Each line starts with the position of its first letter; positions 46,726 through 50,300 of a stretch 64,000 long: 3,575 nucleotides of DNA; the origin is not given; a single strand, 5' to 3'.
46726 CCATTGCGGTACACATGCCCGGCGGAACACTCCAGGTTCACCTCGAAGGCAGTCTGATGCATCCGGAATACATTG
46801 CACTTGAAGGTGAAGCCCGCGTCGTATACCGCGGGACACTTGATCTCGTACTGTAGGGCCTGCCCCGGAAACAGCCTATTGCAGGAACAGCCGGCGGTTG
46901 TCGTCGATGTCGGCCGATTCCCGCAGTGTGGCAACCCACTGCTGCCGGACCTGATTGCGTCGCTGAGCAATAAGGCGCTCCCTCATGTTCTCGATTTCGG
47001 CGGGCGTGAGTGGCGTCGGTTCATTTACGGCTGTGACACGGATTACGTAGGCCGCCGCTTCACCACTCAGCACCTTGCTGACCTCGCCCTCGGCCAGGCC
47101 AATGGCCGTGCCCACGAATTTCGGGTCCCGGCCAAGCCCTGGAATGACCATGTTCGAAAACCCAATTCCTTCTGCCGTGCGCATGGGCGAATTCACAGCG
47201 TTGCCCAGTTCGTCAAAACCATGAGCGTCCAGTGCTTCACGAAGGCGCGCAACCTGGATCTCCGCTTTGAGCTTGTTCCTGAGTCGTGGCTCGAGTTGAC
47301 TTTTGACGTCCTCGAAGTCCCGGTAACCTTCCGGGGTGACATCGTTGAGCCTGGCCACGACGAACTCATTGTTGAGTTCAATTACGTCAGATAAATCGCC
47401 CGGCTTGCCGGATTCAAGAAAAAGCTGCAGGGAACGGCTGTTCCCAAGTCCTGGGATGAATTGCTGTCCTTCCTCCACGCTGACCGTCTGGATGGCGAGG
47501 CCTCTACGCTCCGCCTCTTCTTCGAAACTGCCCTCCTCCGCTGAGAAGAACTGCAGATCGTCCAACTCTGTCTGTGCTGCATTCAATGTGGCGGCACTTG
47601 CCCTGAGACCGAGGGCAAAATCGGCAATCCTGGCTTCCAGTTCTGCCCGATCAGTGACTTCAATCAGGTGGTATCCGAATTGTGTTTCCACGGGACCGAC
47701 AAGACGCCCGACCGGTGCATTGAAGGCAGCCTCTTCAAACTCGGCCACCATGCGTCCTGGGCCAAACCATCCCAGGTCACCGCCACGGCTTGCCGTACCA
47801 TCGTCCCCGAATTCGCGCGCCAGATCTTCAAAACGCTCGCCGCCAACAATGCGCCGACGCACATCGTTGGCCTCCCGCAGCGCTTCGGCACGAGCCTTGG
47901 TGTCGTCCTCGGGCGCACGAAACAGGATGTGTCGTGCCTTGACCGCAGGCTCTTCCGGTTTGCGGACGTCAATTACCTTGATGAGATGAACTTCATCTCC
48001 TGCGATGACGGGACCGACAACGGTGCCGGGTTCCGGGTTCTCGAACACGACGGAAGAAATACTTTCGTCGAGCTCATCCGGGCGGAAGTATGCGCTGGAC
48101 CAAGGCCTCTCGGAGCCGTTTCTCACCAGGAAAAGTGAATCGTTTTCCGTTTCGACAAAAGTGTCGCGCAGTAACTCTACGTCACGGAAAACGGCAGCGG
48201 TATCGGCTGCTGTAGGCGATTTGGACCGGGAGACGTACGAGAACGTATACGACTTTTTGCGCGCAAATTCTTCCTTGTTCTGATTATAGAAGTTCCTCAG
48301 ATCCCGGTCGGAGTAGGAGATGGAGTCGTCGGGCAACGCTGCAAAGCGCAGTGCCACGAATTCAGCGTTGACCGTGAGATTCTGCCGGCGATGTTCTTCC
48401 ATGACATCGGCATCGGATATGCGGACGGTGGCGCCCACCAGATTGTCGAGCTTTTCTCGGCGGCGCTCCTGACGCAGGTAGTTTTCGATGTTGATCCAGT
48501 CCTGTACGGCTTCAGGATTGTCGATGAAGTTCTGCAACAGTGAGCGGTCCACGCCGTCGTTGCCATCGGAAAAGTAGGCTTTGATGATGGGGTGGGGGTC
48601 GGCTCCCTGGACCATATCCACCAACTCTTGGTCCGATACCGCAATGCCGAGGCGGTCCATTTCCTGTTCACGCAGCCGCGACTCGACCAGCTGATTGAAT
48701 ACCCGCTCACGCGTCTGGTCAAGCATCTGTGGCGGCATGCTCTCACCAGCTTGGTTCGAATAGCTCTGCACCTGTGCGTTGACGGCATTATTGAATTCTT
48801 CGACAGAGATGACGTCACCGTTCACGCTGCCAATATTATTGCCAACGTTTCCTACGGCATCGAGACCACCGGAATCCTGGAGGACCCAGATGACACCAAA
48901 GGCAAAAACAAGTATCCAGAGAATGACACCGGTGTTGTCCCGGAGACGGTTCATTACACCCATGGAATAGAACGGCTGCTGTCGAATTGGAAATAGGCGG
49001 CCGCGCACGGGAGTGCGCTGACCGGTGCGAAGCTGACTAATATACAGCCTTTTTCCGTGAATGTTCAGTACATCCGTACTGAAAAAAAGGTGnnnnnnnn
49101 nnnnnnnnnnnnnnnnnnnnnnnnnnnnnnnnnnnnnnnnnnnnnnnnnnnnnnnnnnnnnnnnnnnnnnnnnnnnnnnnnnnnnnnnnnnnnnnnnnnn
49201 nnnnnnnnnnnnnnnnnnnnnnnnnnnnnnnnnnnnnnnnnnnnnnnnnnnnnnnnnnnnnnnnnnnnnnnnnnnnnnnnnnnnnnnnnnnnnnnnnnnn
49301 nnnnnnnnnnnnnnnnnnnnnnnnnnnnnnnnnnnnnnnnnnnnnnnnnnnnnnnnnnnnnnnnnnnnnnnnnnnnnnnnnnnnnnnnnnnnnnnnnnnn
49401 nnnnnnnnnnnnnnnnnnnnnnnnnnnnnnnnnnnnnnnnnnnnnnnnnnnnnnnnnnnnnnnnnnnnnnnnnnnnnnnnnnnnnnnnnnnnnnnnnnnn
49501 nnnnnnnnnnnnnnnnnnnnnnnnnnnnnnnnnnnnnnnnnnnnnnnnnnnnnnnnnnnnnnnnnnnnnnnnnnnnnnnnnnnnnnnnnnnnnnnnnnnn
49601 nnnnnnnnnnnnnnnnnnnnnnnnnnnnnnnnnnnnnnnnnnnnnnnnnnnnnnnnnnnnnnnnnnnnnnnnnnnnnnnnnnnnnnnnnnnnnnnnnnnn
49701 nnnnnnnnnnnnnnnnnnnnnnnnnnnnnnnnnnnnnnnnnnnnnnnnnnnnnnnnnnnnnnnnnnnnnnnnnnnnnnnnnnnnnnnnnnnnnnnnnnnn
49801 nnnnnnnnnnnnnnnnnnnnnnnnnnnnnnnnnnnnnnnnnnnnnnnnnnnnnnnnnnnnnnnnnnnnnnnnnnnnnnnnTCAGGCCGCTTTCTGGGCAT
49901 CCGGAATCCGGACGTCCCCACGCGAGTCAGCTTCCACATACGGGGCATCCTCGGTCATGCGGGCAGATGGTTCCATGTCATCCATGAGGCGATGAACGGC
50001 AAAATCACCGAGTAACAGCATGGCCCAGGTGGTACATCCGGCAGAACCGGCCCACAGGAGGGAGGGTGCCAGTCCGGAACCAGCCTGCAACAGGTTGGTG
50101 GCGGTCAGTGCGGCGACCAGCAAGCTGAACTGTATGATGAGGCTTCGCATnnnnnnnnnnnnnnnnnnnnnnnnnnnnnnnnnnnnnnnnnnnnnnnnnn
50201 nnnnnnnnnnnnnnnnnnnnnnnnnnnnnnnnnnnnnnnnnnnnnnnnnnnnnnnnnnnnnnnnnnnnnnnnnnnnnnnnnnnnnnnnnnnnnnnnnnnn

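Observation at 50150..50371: Consensus sigma-54 promoter with two upstream CGGAA-N5-TTCCG dyads in front of a small-membrane-protein / FliA-type sigma factor operon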

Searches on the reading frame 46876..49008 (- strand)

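Call 5: search_protein_families(library=pfam, proteins=[window:46876-49008:-], max_evalue=0.01)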
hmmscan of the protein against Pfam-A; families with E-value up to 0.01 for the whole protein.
window:46876-49008:- (710 aa): 6 families
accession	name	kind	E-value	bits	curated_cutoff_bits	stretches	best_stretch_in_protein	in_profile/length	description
PF13145.12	Rotamase_2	-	3.5e-33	115.4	27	3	233-354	2-114/121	PPIC-type PPIASE domain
PF13616.12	Rotamase_3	-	1.1e-31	110.2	22.5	1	341-454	2-115/116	PPIC-type PPIASE domain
PF00639.27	Rotamase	-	1.4e-30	106.6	21.7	1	360-453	1-97/97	PPIC-type PPIASE domain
PF13623.11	SurA_N_2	-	6e-28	98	28.5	1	19-162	1-145/145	SurA-like N-terminal domain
PF13624.11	SurA_N_3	-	8.7e-18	65.1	27.2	1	21-136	4-120/162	SurA-like N-terminal domain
PF09312.16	SurA_N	-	4.7e-05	24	30.8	1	62-132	8-75/118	SurA N-terminal domain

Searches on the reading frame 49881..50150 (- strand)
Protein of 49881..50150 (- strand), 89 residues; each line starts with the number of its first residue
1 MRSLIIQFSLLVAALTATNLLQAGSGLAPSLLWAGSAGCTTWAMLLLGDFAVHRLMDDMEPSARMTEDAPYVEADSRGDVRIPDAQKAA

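Call 32: search_protein_families(library=ncbifam, proteins=[window:49881-50150:-], max_evalue=0.000001)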
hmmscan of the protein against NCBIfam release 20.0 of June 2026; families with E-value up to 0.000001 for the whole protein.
window:49881-50150:- (89 aa): 0 families

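Call 41: find_homologous_proteins(query=A3, max_evalue=0.01)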
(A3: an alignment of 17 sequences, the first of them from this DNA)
Query A3 (17 sequences) (89 aa, profile of the alignment): 91 proteins with E <= 0.01 among 4006 candidates.
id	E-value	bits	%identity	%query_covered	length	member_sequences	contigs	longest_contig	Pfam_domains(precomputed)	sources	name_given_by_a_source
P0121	4.8e-29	118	31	70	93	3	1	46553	-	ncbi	ncbi:MAG: hypothetical protein WD423_04905 [Rhodothermales bacterium]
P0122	1.6e-28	117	33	99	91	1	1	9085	-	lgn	-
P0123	9.3e-28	114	35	96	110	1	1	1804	-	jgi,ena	-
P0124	9.8e-28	114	31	69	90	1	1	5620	-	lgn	-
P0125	1.4e-27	113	28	99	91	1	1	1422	-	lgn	-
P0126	1.5e-27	113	33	69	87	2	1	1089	-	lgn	-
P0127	6.5e-27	111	29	70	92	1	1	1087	-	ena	-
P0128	6.7e-27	111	33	100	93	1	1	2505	-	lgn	-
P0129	8.9e-27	111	31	91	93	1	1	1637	-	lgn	-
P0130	9.5e-27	111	30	69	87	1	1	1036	-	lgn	-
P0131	1.3e-26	110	28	99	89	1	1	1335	-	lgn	-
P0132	1.7e-26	110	43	65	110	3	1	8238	-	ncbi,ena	-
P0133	3.0e-26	109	43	65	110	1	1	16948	-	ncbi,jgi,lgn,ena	-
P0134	3.5e-26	109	32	70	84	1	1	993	-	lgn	-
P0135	3.9e-26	109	44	64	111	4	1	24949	-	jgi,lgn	jgi:hypothetical protein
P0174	1.2e-19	88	100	100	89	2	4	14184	-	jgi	-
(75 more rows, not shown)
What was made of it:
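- An independent gene call gives an 89-aa product identical to the 50150 start (P0174, call 41).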

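Call 52: predict_structure(alignment_id=A4)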
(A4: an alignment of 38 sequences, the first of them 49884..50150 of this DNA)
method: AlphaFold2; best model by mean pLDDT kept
length: 89 residues; sequences in the alignment: 38
mean_pLDDT: 63.1   pTM: 0.32
mean pLDDT of the five models: 63.1, 62.7, 61.7, 60.0, 55.7
residues with pLDDT >= 90: 0; 70-90: 41; 50-70: 26; < 50: 22
segments of 3 or more residues with pLDDT < 50: 68-89
pLDDT, mean of each block of 10 residues (from residue 1): 73 74 63 75 81 70 50 39 41
secondary structure, 60 per line:
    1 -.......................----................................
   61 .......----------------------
elements in order: H2-24 H29-67
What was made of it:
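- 49881..50150 (-): Small protein of 89 aa with two predicted helices (residues 2-24 and 29-67), read as a two-TM membrane protein, and a disordered acidic tail ending in AA. It is a FlgV-like positional analogue. The AF2 model shows the two helices (call 52).
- On FlgV: The protein is 89 aa with helices at 2-24 and 29-67 (call 52).
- Tried and rejected: The AF2 model shows two helices (call 52).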
